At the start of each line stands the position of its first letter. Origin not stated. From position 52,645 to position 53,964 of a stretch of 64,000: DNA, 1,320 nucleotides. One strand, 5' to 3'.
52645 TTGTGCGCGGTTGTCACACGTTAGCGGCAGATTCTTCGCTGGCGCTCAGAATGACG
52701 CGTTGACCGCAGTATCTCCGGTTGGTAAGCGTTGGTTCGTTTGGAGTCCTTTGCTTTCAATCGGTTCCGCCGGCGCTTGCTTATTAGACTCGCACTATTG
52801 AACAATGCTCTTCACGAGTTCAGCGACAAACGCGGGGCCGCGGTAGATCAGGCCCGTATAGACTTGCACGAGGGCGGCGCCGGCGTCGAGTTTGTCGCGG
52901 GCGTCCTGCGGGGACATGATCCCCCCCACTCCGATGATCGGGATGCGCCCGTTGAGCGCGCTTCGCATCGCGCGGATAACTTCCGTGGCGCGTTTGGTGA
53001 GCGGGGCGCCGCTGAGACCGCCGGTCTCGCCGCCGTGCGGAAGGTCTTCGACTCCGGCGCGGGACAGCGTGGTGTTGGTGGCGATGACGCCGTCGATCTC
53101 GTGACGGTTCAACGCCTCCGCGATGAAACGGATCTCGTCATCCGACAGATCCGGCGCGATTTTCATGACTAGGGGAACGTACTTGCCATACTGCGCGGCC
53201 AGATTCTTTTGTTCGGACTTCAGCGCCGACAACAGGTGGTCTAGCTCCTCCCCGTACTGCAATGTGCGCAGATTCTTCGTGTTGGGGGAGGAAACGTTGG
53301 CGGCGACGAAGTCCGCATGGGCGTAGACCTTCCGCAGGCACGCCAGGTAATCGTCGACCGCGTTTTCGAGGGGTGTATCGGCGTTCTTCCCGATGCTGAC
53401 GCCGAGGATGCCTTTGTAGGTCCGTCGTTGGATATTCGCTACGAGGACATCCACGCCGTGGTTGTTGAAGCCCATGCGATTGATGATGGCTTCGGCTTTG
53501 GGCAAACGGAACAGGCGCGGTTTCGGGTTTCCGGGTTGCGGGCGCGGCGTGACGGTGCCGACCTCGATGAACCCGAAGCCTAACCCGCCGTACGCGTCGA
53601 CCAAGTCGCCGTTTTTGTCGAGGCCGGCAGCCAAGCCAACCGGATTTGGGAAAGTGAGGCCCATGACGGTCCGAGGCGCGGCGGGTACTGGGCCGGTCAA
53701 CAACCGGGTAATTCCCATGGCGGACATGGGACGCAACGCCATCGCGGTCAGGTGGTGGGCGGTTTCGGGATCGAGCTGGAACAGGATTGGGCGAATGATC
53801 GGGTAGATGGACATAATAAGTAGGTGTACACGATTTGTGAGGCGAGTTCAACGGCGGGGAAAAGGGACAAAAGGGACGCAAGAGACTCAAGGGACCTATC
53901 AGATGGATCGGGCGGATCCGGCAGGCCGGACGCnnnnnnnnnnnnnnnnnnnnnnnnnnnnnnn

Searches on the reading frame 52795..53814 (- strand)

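Call 19: search_protein_families(library=pfam, proteins=[window:52795-53814:-], max_evalue=0.0001)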
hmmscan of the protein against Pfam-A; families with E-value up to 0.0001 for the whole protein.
window:52795-53814:- (339 aa): 2 families
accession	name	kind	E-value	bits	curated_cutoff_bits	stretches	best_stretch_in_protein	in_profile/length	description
PF01180.27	DHO_dh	-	3.5e-85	286.2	27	1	49-337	5-287/291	Dihydroorotate dehydrogenase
PF03060.21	NMO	-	1.2e-05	25.3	28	1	260-324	163-227/331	Nitronate monooxygenase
